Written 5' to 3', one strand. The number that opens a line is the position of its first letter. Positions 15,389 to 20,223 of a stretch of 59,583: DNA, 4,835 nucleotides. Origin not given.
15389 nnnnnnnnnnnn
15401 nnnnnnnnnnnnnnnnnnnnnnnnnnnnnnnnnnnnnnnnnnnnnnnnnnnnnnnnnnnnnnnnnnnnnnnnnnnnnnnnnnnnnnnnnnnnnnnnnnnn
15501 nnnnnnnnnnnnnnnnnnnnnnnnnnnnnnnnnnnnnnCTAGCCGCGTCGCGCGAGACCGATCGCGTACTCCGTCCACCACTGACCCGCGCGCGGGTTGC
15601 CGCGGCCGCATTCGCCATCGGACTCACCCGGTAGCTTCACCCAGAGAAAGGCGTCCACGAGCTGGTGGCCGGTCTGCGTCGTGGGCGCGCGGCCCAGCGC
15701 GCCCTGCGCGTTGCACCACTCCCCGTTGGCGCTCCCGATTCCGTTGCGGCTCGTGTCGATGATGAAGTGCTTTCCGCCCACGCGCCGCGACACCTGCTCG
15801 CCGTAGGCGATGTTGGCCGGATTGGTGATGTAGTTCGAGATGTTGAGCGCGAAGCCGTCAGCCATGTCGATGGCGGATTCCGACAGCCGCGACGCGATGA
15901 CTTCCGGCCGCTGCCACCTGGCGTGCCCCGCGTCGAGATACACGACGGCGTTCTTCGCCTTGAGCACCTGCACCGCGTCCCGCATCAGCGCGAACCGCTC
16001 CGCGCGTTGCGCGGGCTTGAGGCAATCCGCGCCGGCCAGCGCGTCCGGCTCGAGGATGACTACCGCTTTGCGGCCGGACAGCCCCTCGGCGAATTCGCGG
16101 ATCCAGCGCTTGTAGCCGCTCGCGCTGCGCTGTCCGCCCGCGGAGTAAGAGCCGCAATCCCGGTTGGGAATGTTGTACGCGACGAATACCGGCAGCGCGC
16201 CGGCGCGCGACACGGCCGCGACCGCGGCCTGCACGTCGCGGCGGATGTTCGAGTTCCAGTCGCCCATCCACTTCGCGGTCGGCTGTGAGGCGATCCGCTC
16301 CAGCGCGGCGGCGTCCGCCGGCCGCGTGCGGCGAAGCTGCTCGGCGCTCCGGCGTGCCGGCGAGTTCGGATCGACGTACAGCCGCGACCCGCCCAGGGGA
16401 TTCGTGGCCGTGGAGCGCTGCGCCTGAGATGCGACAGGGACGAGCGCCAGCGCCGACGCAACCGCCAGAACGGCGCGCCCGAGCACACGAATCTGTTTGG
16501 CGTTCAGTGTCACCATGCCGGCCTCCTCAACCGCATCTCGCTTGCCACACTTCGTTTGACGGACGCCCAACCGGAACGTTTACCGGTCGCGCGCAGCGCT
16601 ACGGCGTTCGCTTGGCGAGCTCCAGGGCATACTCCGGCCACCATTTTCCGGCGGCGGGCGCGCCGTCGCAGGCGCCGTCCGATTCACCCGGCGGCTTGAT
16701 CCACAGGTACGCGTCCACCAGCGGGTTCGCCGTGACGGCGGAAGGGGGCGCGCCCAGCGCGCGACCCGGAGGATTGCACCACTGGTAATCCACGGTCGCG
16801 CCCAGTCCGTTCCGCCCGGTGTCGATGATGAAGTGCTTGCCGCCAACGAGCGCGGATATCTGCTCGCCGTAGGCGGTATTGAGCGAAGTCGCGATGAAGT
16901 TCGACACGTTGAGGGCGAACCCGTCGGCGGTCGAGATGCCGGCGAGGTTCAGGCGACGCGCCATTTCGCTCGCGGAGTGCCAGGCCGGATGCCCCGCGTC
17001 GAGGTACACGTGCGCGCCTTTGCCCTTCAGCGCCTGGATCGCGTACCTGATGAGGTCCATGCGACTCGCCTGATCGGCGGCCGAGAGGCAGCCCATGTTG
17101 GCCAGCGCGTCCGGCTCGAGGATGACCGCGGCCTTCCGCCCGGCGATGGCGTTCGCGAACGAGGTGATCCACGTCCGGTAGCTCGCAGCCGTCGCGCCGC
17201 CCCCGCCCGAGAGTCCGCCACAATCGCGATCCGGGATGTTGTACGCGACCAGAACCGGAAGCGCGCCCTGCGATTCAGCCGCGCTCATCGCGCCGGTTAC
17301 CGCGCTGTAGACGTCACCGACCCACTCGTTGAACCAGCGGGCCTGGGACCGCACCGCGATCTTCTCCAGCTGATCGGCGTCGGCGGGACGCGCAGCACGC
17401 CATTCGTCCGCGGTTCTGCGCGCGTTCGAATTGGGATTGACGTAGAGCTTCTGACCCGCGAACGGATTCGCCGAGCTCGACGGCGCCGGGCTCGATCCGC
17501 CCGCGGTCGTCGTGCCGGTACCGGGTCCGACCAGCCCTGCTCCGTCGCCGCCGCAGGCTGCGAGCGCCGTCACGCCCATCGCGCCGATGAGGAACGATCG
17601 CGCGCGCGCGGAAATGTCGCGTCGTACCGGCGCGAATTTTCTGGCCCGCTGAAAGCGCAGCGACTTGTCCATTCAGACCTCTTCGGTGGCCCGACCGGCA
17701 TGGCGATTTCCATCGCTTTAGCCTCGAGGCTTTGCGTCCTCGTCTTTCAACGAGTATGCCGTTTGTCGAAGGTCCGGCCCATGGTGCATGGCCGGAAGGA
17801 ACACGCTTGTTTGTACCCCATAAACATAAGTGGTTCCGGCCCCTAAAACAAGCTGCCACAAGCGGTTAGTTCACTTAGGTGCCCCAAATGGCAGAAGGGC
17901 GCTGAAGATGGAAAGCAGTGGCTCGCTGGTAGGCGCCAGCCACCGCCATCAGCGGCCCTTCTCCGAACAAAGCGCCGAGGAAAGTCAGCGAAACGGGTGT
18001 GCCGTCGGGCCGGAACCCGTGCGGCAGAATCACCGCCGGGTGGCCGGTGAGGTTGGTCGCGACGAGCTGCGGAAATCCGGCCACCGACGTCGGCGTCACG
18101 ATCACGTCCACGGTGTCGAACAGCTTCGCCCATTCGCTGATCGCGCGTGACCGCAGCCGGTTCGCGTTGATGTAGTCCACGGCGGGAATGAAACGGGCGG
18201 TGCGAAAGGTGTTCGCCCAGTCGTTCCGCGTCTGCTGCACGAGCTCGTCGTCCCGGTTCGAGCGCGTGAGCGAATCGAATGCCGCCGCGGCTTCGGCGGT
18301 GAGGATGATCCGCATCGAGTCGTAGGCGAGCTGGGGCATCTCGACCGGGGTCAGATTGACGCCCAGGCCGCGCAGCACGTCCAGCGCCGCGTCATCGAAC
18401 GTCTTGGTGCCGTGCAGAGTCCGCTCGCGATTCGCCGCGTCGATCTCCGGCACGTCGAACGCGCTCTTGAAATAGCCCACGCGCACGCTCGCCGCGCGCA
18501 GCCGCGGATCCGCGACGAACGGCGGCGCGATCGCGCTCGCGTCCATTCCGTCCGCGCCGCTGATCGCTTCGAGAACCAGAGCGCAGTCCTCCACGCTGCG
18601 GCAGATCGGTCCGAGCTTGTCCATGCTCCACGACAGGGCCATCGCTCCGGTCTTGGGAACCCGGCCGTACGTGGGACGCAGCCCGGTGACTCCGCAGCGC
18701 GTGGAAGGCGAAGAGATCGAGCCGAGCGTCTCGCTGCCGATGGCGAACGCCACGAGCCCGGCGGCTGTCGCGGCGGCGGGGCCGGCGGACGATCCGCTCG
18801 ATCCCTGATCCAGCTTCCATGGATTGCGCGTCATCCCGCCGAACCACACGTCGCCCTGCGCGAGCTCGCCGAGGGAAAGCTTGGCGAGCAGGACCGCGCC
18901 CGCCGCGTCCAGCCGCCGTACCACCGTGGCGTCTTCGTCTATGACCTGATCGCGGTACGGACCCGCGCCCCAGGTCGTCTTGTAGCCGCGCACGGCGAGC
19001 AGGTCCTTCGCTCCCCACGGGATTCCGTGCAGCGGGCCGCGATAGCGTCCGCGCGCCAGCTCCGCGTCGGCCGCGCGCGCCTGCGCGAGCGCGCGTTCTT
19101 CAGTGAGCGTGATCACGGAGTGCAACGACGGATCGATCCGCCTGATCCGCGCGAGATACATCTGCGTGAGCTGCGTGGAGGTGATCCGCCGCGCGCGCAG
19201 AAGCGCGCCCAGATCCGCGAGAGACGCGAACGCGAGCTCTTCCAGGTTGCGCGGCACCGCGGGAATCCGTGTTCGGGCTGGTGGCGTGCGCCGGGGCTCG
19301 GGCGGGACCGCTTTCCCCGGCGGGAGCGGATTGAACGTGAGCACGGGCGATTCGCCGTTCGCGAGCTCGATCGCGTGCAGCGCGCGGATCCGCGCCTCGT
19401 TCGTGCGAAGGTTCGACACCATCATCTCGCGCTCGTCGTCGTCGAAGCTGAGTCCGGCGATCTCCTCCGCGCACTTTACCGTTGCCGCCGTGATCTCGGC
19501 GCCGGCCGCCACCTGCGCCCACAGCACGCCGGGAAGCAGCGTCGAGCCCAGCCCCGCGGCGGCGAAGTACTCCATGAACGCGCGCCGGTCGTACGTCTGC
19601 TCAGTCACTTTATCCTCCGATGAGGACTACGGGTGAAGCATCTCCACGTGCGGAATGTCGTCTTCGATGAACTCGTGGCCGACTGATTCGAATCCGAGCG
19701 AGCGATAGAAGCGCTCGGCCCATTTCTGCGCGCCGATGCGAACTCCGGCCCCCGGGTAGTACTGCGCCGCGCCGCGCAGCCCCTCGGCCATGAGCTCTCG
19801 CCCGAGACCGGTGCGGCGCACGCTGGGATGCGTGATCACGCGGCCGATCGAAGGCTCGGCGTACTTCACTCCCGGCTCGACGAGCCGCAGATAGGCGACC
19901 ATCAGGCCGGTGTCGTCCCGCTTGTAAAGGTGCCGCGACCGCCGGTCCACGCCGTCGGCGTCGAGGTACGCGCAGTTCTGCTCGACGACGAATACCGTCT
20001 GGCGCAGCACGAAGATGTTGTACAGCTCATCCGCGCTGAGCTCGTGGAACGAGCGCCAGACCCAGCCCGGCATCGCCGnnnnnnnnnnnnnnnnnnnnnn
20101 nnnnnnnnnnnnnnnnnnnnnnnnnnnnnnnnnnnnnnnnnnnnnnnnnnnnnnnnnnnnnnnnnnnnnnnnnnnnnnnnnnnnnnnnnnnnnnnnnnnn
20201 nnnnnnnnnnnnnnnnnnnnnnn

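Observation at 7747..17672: Non-canonical synthase-dependent exopolysaccharide locus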

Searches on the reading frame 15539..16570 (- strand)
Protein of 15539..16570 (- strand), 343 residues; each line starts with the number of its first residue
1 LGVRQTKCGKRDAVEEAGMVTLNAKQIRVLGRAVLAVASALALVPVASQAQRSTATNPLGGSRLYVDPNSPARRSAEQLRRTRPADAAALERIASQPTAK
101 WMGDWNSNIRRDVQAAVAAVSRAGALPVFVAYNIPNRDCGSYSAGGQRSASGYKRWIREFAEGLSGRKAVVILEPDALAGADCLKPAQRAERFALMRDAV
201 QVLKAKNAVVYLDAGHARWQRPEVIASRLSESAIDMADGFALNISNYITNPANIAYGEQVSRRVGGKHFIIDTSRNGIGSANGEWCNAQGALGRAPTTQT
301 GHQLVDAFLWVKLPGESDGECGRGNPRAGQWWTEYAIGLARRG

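Call 4: search_protein_families(library=pfam, proteins=[window:15539-16570:-], max_evalue=0.01)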
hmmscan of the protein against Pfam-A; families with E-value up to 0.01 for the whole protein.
window:15539-16570:- (343 aa): 1 family
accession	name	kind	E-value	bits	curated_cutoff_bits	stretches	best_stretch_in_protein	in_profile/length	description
PF01341.22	Glyco_hydro_6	-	1.1e-62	213.1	27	1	77-328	7-304/305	Glycosyl hydrolases family 6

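Call 5: search_protein_families(library=ncbifam, proteins=[window:15539-16570:-], max_evalue=0.01)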
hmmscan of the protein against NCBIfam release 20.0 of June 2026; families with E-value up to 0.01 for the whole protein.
window:15539-16570:- (343 aa): 0 families

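Call 65: search_solved_structures(query=window:15539-16570:-, max_evalue=1e-10)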
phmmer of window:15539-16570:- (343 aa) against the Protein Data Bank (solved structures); distinct sequences matched with E-value up to 1e-10: 41.
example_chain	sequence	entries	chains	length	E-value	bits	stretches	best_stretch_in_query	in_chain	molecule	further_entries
1uoz_A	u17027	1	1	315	3.5e-75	257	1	55-341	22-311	PUTATIVE CELLULASE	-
1up0_A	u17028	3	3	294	5.3e-75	256.4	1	56-341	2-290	PUTATIVE CELLULASE CEL6 | CELA1 PROTEIN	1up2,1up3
6fao_A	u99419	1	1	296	3.3e-59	204.5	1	61-326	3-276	Glycoside hydrolase family 6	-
1tml_A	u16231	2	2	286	6.5e-55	190.4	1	62-324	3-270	ENDO-1,4-BETA-D-GLUCANASE | ENDOGLUCANASE E-2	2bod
2boe_X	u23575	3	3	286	1.3e-53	186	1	62-324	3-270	ENDOGLUCANASE E-2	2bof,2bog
3rpt_X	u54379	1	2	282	4.9e-38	134.9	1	63-324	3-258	Endoglucanase E-2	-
3ru8_X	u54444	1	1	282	9.4e-36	127.4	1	63-324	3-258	Epitope Scaffold 2bodx43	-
5jx5_A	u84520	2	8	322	3.3e-25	92.7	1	91-338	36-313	Glucanase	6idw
4a05_A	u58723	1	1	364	2.1e-23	86.7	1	57-322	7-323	CELLOBIOHYDROLASE FAMILY 6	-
4i5r_A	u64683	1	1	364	3.6e-23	86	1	80-327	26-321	Chimeric cel6A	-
4i5u_A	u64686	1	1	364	2.3e-22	83.4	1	81-327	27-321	Chimeric cel6A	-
1dys_A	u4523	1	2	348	1.7e-21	80.5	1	57-339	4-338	ENDOGLUCANASE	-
1ocj_A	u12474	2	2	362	2.4e-20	76.7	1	80-341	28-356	CELLOBIOHYDROLASE II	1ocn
1ocb_A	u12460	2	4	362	3.2e-20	76.3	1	80-341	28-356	CELLOBIOHYDROLASE II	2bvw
1bvw_A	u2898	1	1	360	3.4e-20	76.2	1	80-341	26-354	PROTEIN (CELLOBIOHYDROLASE II)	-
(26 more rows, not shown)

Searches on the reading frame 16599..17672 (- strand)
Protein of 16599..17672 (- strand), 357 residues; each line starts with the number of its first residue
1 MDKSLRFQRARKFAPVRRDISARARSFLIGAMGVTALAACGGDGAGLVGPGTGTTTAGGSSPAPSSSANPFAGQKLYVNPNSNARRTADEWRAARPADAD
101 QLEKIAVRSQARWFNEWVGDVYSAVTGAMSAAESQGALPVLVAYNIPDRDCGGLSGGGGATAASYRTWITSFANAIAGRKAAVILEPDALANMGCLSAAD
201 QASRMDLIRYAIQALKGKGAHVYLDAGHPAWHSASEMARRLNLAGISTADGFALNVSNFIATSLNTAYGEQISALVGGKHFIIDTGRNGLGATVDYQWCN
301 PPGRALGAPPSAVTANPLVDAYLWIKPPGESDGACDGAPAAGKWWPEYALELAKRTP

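Call 4: search_protein_families(library=pfam, proteins=[window:16599-17672:-], max_evalue=0.01)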
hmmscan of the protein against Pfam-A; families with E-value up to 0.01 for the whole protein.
window:16599-17672:- (357 aa): 1 family
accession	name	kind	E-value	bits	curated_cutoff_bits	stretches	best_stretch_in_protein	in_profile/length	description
PF01341.22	Glyco_hydro_6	-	6.4e-64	217.1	27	1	93-338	10-300/305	Glycosyl hydrolases family 6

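Call 5: search_protein_families(library=ncbifam, proteins=[window:16599-17672:-], max_evalue=0.01)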
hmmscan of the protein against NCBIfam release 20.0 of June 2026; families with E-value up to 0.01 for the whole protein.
window:16599-17672:- (357 aa): 0 families

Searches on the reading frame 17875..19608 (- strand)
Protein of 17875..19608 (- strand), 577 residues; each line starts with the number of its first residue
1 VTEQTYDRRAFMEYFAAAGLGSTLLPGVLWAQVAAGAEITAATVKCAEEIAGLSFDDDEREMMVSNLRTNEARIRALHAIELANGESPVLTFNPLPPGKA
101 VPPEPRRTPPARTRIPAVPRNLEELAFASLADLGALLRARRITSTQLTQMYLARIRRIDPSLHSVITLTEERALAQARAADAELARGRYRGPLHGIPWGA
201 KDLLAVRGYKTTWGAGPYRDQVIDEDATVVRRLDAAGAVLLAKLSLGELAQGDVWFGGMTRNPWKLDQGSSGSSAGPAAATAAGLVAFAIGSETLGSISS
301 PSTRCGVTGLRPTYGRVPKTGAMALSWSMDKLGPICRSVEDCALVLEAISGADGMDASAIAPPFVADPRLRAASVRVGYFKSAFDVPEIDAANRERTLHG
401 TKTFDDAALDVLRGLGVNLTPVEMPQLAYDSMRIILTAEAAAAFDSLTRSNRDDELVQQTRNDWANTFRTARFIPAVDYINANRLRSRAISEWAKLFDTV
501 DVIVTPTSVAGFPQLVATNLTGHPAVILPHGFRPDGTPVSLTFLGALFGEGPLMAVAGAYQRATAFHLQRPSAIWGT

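Call 22: search_protein_families(library=pfam, proteins=[window:17875-19608:-], max_evalue=0.001)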
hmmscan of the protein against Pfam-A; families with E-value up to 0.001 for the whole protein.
window:17875-19608:- (577 aa): 1 family
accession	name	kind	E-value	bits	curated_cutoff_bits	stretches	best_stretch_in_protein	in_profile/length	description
PF01425.27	Amidase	-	3.3e-76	257.6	27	1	147-550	2-441/445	Amidase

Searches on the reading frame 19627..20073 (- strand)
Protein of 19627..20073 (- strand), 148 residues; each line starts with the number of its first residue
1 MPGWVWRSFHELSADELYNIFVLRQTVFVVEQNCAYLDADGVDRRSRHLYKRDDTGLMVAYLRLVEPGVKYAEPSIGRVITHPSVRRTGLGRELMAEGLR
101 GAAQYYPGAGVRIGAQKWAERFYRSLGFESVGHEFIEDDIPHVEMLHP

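Call 75: search_protein_families(library=pfam, proteins=[window:19627-20073:-], max_evalue=0.01)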
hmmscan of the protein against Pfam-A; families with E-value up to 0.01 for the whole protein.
window:19627-20073:- (148 aa): 5 families
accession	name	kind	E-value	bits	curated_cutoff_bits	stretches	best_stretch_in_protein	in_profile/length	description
PF13673.13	Acetyltransf_10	-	2.3e-12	47.4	23.6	1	75-145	53-124/128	Acetyltransferase (GNAT) domain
PF13508.13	Acetyltransf_7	-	1.2e-08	35.6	27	1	54-129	11-83/84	Acetyltransferase (GNAT) domain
PF00583.31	Acetyltransf_1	-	9.7e-08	32.7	20.7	1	41-128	28-116/116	Acetyltransferase (GNAT) family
PF08445.16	FR47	-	7e-05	23.2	22.1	1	74-131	22-80/86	FR47-like protein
PF13527.13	Acetyltransf_9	-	0.0014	19.1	25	1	57-129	56-125/127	Acetyltransferase (GNAT) domain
